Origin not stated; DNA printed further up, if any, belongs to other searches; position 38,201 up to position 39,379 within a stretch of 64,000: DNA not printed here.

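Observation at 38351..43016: Formate dehydrogenase alpha subunit split at the Fe-S/molybdopterin junction and encoded in permuted order around the NuoE/NuoF-like genes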

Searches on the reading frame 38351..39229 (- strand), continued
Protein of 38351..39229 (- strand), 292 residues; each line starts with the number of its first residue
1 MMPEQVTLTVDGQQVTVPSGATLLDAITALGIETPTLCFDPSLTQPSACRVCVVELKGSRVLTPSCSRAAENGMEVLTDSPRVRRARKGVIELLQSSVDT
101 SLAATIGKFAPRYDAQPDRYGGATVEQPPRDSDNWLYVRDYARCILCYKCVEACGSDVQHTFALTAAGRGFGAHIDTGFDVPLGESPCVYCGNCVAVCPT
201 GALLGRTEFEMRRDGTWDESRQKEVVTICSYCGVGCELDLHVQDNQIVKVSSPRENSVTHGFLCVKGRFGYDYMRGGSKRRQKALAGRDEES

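Call 11: find_encoding_contigs(protein=P0067, flank=8000, max_places=2)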
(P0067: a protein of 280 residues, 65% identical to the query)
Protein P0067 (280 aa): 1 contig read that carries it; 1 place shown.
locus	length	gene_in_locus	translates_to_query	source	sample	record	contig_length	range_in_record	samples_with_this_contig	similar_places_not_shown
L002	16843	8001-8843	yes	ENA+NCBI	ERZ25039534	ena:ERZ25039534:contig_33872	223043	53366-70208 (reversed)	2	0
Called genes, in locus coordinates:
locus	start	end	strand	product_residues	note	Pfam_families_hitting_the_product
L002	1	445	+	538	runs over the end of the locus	-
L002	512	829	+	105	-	-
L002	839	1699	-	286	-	PF04655:APH_6_hur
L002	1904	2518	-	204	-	PF12795:MscS_porin (weak)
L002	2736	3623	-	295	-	PF02634:FdhD-NarQ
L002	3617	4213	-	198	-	PF02663:FmdE, PF01258:zf-dskA_traR (weak)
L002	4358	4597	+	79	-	PF00384:Molybdopterin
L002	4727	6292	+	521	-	PF00384:Molybdopterin, PF01568:Molydop_binding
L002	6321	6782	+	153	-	PF01257:2Fe-2S_thioredx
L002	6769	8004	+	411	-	PF01512:Complex1_51K, PF10531:SLBB, PF22461:SLBB_2, PF10589:NADH_4Fe-4S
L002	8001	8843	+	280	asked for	PF13510:Fer2_4, PF13237:Fer4_10 (faint), PF22117:Fer4_Nqo3 (weak), PF12838:Fer4_7, PF00037:Fer4 (weak), PF04879:Molybdop_Fe4S4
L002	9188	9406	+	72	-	-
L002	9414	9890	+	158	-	PF00210:Ferritin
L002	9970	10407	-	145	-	PF04954:SIP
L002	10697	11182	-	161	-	PF02577:BFN_dom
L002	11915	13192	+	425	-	PF05425:CopD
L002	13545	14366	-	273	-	PF01717:Meth_synt_2 (weak)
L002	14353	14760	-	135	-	-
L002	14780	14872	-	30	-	-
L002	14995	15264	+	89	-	-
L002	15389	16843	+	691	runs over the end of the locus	PF08239:SH3_3 (weak)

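Call 12: list_cluster_members(proteins=[P0003, P0010, P0024, P0026, P0035, P0043, P0044, P0059, P0067, P0086])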
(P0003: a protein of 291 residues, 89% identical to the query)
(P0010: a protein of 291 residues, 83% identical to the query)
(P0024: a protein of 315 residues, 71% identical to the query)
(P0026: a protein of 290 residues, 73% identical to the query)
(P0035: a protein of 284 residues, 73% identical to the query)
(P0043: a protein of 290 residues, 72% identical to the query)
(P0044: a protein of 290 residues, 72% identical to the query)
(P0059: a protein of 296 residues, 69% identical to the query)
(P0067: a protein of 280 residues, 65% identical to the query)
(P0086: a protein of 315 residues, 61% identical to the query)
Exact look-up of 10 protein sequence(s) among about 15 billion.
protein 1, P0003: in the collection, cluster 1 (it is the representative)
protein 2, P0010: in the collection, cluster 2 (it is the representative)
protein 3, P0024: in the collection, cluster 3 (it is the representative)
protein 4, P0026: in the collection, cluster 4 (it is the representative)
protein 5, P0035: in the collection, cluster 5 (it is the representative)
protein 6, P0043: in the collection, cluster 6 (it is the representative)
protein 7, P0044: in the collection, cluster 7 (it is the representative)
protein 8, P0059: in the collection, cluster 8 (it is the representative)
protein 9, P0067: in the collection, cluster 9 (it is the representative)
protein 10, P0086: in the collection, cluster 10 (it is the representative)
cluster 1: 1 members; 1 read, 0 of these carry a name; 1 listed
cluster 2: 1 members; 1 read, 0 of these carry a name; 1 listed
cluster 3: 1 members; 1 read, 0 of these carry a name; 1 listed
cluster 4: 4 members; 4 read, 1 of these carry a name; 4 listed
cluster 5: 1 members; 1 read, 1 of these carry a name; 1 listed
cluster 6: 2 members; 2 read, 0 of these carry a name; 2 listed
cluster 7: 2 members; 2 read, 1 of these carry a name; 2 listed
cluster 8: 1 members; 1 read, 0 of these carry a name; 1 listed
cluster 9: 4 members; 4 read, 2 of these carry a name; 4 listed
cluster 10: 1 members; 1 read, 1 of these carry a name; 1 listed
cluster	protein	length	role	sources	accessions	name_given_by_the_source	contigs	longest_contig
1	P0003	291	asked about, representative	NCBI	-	-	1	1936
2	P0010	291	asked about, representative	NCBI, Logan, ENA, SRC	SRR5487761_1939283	-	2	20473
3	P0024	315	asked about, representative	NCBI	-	-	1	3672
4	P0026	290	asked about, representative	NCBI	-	-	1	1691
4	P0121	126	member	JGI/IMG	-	NADP-reducing hydrogenase subunit HndD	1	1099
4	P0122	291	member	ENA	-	-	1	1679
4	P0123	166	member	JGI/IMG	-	-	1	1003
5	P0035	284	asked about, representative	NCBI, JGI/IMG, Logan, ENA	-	predicted molibdopterin-dependent oxidoreductase YjgC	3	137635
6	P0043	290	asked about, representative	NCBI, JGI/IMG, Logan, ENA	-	-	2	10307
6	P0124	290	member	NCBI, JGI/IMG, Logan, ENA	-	-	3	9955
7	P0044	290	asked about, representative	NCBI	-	-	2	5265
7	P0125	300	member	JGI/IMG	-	predicted molibdopterin-dependent oxidoreductase YjgC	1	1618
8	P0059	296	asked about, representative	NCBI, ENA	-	-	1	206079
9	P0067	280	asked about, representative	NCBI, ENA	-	-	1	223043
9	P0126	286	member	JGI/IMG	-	predicted molibdopterin-dependent oxidoreductase YjgC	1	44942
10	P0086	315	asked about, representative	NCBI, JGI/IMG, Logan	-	predicted molibdopterin-dependent oxidoreductase YjgC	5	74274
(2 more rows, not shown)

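Call 14: find_related_loci(query=A1, collection=genome_contigs, flank=6000)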
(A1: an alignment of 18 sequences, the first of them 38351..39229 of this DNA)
Query A1 (292 aa) in genome_contigs; peptide patterns used: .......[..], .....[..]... (x = any residue, [..] = any of these).
600 stretches matched a pattern (row limit reached: there are more); 594 encode a relative of the query (tblastn E <= 1e-3); the best 80 are kept; 80 distinct loci.
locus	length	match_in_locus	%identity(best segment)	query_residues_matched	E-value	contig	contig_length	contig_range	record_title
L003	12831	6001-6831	61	1-276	9e-113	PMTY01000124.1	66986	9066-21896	MAG: Vulcanimicrobiota bacterium isolate palsa_1483 73.20110700_P2M.28_contig_1868, whole genome shotgun sequence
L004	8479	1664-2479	63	6-276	4e-112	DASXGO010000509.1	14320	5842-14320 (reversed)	MAG TPA_asm: Candidatus Cybelea sp. isolate SMAG_U5167 k141_2724863, whole genome shotgun sequence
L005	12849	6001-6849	60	3-284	6e-112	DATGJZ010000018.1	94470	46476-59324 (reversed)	MAG TPA_asm: Candidatus Angelobacter sp. isolate SMAG_U9846 k141_426337, whole genome shotgun sequence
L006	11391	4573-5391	60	4-275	4e-111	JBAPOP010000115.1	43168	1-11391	MAG: Candidatus Acidiferrales bacterium isolate MFD03399_ilm_asm_bin39 k127_73861, whole genome shotgun sequence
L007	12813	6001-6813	64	6-275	4e-111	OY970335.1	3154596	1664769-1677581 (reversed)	MAG: Candidatus Eremiobacteraeota bacterium isolate MFD10064.bin.c.2 genome assembly, chromosome: 1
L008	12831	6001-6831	60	1-276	8e-111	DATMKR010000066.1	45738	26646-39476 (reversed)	MAG TPA_asm: Candidatus Acidoferrum sp. isolate SMAG_U12776 k141_3475465, whole genome shotgun sequence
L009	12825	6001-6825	63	1-275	2e-110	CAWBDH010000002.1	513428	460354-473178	MAG: Candidatus Eremiobacteraeota bacterium isolate MFD09603.bin.1.2 genome assembly, contig: contig_23807, whole genome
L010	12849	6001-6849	60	6-287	3e-110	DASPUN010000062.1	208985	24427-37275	MAG TPA_asm: Candidatus Acidiferrales bacterium isolate SMAG_U12304 k141_640567, whole genome shotgun sequence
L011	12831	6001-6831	61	3-279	6e-110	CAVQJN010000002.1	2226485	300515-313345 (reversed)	MAG: Thermoanaerobaculia bacterium isolate MFD02416.bin.1.114 genome assembly, contig: contig_74413, whole genome shotgu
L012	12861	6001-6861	59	6-288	1e-109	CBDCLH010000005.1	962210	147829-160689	MAG: Bryobacterales bacterium isolate e5bdc283-2042-4f5e-8736-16045c4cf6f5 genome assembly, contig: contig_5, whole geno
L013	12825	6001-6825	61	6-279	3e-109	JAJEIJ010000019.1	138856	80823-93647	MAG: Acidimicrobiia bacterium isolate p16x65bins.37 k141_45985, whole genome shotgun sequence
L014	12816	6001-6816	62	5-275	3e-109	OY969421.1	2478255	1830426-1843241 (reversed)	MAG: Candidatus Eremiobacteraeota bacterium isolate MFD09603.bin.1.270 genome assembly, chromosome: 1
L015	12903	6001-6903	56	5-280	2e-109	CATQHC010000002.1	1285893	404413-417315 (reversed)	MAG: Chloroflexota bacterium isolate 11a6ff70-42c8-4f36-b917-3d1cb5cddc1f genome assembly, contig: contig_2, whole genom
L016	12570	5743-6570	62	3-275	3e-109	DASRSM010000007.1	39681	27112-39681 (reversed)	MAG TPA_asm: Candidatus Baltobacteraceae bacterium isolate SMAG_U5910 k141_555367, whole genome shotgun sequence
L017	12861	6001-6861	57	4-289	1e-108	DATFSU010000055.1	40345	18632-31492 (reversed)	MAG TPA_asm: Candidatus Angelobacter sp. isolate SMAG_U9392 k141_6860425, whole genome shotgun sequence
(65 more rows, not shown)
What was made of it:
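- The carriers are mostly aerobic soil lineages (call 14).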

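Call 17: search_solved_structures(query=window:38351-39229:-, max_evalue=1e-10, show_alignments=2)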
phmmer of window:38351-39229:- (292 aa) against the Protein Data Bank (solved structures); distinct sequences matched with E-value up to 1e-10: 69 (the best 60 are shown).
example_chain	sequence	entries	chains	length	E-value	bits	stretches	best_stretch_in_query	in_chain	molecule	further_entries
6tg9_A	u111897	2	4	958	3.3e-46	161.1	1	6-274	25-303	Formate dehydrogenase subunit alpha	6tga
9wxb_B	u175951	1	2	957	9.2e-46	159.6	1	6-274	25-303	Formate dehydrogenase alpha subunit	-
8a6t_A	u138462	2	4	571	3.5e-42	147.9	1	5-221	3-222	Electron bifurcating hydrogenase subunit HydA1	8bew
7vw6_A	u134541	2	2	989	2.5e-40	141.8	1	3-275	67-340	Formate dehydrogenase | Tungsten-containing formate dehydrogenase alpha subunit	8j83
7e5z_A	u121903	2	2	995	2.5e-40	141.8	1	3-275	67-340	Formate dehydrogenase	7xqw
9bov_A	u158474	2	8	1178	6.2e-39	137.2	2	104-275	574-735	Molybdopterin oxidoreductase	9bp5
8oh5_C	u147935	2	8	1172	1.2e-36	129.7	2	108-275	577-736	Formate dehydrogenase-O, major subunit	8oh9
7q4v_A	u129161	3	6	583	4e-36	128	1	5-223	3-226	Iron hydrogenase HydA1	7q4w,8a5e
7p5h_A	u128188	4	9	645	3.6e-32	115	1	8-210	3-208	Fe-hydrogenase, subunit alpha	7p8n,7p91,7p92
7t2r_A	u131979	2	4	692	3.2e-31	111.9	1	4-269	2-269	NiFe hydrogenase subunit A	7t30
9gzq_A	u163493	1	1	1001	5.7e-30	107.8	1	5-205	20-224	Probable oxidoreductase YjgC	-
8rqz_C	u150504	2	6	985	5.8e-30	107.7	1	5-205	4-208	Probable oxidoreductase YjgC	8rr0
7q5y_A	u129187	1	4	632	7.4e-29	104.1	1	2-291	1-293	NADH dehydrogenase I chain G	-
9taj_G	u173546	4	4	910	8.2e-25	90.8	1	6-283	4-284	NADH-quinone oxidoreductase subunit G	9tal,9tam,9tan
7awt_G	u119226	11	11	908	1e-24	90.6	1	6-283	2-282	NADH-quinone oxidoreductase | NADH-quinone oxidoreductase subunit G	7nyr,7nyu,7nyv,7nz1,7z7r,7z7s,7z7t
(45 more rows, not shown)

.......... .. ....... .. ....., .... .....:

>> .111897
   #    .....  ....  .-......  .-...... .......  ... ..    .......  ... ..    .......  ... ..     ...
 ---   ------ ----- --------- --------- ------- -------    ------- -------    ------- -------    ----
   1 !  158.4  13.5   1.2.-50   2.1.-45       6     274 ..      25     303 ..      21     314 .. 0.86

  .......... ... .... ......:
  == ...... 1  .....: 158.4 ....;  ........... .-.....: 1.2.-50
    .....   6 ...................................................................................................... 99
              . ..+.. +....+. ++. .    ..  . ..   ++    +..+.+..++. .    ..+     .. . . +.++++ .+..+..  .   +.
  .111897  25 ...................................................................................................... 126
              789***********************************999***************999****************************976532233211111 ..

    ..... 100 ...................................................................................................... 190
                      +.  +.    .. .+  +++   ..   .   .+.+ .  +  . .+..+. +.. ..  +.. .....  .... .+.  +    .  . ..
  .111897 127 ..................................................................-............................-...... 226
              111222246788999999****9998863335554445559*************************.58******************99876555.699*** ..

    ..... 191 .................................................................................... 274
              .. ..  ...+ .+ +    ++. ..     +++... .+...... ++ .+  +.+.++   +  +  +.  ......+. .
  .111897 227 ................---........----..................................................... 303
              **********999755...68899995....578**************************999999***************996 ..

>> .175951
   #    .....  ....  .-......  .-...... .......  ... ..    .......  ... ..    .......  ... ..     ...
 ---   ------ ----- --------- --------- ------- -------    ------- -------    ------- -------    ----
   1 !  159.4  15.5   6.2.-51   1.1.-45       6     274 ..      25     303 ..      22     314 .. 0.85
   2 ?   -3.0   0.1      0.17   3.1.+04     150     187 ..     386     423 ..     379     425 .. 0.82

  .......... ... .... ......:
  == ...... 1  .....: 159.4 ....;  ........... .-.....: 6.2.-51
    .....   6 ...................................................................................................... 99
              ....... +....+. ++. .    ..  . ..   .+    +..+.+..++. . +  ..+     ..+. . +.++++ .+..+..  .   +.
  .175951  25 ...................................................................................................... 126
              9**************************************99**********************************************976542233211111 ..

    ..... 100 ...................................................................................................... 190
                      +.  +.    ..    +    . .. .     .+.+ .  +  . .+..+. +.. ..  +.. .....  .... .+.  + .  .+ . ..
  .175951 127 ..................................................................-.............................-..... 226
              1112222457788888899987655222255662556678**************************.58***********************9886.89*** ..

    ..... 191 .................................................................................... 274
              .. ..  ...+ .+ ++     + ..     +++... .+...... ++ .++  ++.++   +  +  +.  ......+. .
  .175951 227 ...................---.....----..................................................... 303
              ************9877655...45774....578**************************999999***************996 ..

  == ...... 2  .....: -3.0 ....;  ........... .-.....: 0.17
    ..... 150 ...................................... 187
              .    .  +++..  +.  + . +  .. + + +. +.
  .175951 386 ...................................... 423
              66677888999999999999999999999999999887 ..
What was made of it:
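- On FdsABG-type NAD+-dependent formate dehydrogenase: The alignment has a gap over FdsA His117 and Cys121, 124, 130 (call 17).
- The N-piece scores best against FdsA (call 17).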

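Call 21: find_encoding_contigs(protein=P0001, flank=3000, max_places=3)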
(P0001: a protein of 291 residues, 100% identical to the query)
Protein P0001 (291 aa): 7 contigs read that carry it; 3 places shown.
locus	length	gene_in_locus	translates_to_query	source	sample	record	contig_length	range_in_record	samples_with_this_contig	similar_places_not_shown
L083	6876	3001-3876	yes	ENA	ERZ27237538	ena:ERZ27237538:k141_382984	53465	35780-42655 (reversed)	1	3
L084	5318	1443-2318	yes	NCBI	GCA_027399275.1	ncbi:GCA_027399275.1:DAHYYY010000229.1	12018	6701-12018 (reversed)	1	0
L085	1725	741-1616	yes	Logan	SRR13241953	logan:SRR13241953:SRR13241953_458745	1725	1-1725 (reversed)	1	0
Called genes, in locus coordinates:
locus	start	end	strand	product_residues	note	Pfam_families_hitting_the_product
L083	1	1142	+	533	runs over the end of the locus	PF00384:Molybdopterin, PF01568:Molydop_binding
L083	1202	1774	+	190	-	PF01257:2Fe-2S_thioredx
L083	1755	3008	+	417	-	PF01512:Complex1_51K, PF10531:SLBB, PF22461:SLBB_2 (weak), PF10589:NADH_4Fe-4S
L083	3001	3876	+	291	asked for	PF13510:Fer2_4, PF12837:Fer4_6 (faint), PF13187:Fer4_9 (faint), PF13237:Fer4_10 (faint), PF22117:Fer4_Nqo3 (weak), PF12838:Fer4_7, PF00037:Fer4 (weak), PF04879:Molybdop_Fe4S4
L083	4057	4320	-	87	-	-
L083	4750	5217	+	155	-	-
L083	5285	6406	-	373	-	PF01916:DS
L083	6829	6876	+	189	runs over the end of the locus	-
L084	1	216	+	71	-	?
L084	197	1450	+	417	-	PF01512:Complex1_51K, PF10531:SLBB, PF22461:SLBB_2 (weak), PF10589:NADH_4Fe-4S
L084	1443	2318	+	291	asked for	PF13510:Fer2_4, PF12837:Fer4_6 (faint), PF13187:Fer4_9 (faint), PF13237:Fer4_10 (faint), PF22117:Fer4_Nqo3 (weak), PF12838:Fer4_7, PF00037:Fer4 (weak), PF04879:Molybdop_Fe4S4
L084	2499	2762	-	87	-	-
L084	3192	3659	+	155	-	-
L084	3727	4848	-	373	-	PF01916:DS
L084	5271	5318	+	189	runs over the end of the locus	-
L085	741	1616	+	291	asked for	PF13510:Fer2_4, PF12837:Fer4_6 (faint), PF13187:Fer4_9 (faint), PF13237:Fer4_10 (faint), PF22117:Fer4_Nqo3 (weak), PF12838:Fer4_7, PF00037:Fer4 (weak), PF04879:Molybdop_Fe4S4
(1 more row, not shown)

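Call 62: predict_structure(alignment_id=A2)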
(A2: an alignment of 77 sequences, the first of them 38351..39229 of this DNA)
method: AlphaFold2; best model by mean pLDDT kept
length: 292 residues; sequences in the alignment: 77
mean_pLDDT: 70.3   pTM: 0.64
mean pLDDT of the five models: 70.3, 63.8, 59.3, 58.1, 55.7
residues with pLDDT >= 90: 72; 70-90: 87; 50-70: 72; < 50: 61
segments of 3 or more residues with pLDDT < 50: 43-48, 149-194, 266-268
pLDDT, mean of each block of 10 residues (from residue 1): 87 96 93 77 49 91 86 97 91 80 85 89 65 69 60 39 35 30 31 51 77 91 84 70 83 64 51 54 63 49
secondary structure, 60 per line:
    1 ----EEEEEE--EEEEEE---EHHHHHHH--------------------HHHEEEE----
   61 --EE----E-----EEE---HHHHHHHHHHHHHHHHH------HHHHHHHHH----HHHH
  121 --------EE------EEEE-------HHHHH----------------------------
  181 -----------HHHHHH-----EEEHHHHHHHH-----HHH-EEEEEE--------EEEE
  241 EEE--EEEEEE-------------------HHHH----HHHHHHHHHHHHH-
elements in order: E5-10 E13-18 H23-29 E53-56 E75-77 H81-97 H104-112 H117-120 E137-140 H148-152 H192-197 E203-205 H206-213 E223-228 E237-243 E246-251 H271-274 H279-291
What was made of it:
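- The AlphaFold2 model of the N-piece alone was only moderate (mean pLDDT 70, ferredoxin domain below 50) (call 62).
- Tried and rejected: AlphaFold2 with a 77-sequence alignment gave a mean pLDDT of 70, with the ferredoxin domain below 50 (call 62).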
